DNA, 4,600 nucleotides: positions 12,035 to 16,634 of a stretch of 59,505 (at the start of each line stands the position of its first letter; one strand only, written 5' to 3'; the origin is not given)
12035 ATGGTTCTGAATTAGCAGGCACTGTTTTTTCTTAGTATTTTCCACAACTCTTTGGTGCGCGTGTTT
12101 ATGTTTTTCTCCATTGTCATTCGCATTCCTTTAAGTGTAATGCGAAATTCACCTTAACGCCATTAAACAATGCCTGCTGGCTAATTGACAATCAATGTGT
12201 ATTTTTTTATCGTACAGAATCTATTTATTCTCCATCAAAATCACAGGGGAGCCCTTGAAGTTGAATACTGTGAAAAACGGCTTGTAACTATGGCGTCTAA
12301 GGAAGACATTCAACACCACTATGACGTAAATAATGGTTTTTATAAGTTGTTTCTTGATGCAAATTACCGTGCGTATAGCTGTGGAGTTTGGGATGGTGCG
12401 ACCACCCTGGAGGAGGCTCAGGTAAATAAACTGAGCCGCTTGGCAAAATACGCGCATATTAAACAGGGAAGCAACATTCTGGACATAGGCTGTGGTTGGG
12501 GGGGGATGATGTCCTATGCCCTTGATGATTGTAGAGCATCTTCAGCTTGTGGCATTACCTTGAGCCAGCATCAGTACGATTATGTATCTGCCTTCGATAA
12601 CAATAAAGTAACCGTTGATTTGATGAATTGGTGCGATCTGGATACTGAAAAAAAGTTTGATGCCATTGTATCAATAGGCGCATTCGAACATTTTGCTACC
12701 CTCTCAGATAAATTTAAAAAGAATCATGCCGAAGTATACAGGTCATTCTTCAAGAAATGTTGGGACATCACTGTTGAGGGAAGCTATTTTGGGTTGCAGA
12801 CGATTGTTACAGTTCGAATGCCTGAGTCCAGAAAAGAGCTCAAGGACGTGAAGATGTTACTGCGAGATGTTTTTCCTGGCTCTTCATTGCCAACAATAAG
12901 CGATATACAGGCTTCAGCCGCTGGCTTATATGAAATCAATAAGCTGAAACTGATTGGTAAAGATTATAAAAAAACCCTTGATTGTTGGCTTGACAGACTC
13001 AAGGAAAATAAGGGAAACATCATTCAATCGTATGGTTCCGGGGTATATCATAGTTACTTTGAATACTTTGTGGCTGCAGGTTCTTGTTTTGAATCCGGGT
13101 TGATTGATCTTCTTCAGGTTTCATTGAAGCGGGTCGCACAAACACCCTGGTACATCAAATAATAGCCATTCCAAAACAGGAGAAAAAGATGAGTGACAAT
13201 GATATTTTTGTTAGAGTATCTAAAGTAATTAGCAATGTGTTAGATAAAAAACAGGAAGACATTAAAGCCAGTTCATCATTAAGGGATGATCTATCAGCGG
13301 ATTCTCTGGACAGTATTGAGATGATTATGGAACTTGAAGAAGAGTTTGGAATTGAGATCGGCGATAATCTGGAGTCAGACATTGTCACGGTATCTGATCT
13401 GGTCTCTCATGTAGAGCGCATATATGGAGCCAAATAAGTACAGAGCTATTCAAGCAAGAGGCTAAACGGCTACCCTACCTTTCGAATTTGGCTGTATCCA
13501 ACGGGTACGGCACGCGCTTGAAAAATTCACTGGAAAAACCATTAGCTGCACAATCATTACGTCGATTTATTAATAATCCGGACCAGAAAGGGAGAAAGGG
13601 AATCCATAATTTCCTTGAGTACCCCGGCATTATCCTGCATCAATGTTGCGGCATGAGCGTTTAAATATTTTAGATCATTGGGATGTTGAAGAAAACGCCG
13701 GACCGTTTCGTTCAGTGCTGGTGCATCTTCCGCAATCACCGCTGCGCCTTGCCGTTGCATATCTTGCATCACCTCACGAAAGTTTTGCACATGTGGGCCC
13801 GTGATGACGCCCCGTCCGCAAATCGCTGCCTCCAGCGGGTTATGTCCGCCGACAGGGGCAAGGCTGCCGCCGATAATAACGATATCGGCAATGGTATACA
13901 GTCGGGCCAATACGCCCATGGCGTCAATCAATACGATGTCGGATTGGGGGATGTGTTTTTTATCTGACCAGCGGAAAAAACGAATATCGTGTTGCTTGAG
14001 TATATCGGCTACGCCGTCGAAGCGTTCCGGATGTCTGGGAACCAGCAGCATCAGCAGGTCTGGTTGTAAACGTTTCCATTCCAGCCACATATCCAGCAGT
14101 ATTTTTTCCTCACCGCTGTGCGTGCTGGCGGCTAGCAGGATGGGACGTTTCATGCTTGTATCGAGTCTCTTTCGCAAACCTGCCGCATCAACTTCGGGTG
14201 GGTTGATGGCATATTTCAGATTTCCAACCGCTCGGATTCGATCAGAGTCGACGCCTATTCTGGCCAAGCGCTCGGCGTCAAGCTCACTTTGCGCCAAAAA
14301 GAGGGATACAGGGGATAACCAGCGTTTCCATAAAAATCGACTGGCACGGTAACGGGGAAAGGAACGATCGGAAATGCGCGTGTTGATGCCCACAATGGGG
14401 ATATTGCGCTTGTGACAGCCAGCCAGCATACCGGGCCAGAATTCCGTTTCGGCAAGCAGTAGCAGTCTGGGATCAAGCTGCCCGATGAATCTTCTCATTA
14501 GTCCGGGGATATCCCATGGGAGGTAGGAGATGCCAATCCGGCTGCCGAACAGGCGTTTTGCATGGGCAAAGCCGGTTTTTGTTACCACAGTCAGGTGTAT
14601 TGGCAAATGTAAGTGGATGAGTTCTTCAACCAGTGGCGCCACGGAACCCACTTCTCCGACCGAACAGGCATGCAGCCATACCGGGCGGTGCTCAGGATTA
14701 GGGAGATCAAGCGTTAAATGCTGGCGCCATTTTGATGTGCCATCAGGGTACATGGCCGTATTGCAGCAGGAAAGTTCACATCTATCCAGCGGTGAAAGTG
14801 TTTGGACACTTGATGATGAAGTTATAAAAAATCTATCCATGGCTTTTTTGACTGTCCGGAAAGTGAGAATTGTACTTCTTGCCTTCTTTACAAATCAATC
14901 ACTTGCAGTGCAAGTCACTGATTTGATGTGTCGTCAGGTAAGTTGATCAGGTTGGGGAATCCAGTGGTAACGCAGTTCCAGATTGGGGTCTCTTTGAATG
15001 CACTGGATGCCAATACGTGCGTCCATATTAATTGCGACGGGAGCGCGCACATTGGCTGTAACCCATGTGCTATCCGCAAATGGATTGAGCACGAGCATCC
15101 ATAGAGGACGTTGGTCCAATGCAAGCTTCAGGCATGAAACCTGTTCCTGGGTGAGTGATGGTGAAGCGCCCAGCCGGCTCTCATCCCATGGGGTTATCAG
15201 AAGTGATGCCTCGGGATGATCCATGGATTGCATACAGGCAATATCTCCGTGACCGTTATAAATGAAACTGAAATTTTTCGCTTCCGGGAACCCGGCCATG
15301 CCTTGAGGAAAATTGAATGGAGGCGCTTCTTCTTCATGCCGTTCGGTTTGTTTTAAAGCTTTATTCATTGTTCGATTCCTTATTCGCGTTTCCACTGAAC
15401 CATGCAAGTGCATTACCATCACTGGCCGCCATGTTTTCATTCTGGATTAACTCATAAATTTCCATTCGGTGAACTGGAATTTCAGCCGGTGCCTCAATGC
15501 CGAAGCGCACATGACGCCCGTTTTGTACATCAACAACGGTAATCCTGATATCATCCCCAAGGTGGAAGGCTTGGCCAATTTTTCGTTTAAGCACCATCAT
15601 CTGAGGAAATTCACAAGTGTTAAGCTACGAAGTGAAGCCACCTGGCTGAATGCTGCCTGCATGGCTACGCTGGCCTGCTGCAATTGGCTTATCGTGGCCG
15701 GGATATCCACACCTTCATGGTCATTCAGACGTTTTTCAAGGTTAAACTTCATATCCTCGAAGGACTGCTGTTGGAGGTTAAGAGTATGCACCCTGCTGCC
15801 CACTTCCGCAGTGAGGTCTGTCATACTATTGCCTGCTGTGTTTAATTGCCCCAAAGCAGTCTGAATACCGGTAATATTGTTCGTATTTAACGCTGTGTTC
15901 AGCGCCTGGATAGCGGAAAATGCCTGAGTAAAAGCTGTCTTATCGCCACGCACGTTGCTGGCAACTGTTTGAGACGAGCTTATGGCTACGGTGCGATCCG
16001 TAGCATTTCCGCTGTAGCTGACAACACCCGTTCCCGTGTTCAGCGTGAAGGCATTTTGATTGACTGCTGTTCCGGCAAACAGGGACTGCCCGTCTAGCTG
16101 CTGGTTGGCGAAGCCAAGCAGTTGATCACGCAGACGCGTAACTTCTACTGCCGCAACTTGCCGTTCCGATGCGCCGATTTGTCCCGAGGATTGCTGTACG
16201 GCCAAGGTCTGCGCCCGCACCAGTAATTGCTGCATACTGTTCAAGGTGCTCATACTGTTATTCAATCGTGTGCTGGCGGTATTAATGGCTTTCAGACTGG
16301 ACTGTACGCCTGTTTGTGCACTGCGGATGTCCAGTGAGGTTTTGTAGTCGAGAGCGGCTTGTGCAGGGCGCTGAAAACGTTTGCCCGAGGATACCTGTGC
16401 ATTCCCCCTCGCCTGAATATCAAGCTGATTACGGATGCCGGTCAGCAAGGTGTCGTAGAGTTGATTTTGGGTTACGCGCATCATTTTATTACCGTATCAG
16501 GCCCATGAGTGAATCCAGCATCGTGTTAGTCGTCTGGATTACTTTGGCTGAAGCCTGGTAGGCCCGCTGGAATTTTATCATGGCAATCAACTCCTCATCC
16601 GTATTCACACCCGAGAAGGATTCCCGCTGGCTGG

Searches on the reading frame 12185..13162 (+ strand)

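Call 26: search_protein_families(library=pfam, proteins=[window:12185-13162:+], max_evalue=0.00001)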
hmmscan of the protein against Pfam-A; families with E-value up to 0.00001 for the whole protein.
window:12185-13162:+ (325 aa): 6 families
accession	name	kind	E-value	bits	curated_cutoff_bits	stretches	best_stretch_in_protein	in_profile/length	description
PF02353.26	CMAS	-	2.3e-61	207.9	27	1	38-312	6-273/273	Mycolic acid cyclopropane synthetase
PF13649.12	Methyltransf_25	-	2e-08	35.2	27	1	98-172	1-79/97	Methyltransferase domain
PF08242.18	Methyltransf_12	-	7.4e-07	30.3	30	1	99-177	1-85/98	Methyltransferase domain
PF08241.18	Methyltransf_11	-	7.7e-07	30.1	21.2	1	99-179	1-78/95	Methyltransferase domain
PF01728.25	FtsJ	-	1e-06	29.3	24.1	1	82-162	8-88/181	FtsJ-like methyltransferase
PF13489.12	Methyltransf_23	-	1.1e-06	28.9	27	1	82-173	12-97/164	Methyltransferase domain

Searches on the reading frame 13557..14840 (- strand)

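Call 26: search_protein_families(library=pfam, proteins=[window:13557-14840:-], max_evalue=0.00001)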
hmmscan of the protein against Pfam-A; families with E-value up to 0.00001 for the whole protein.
window:13557-14840:- (427 aa): 2 families
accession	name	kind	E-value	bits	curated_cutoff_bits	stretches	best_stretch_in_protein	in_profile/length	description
PF04413.22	Glycos_transf_N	-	2.7e-54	183.9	23.9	1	38-211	3-178/179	3-Deoxy-D-manno-octulosonic-acid transferase (kdotransferase)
PF00534.26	Glycos_transf_1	-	3.7e-06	27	26.4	1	311-395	86-167/172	Glycosyl transferases group 1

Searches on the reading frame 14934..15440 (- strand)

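Call 26: search_protein_families(library=pfam, proteins=[window:14934-15440:-], max_evalue=0.00001)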
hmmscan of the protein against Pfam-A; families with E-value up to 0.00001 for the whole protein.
window:14934-15440:- (168 aa): 1 family
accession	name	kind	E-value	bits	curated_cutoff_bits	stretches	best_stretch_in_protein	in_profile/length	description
PF02623.20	FliW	-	5.9e-17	62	25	1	43-158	2-120/122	FliW protein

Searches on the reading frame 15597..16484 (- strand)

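Call 26: search_protein_families(library=pfam, proteins=[window:15597-16484:-], max_evalue=0.00001)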
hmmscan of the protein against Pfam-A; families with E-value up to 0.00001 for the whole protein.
window:15597-16484:- (295 aa): 1 family
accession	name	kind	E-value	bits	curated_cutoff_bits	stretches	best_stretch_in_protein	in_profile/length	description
PF00669.25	Flagellin_N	-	9.9e-11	42.3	26.6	1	9-139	6-137/139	Bacterial flagellin N-terminal helical region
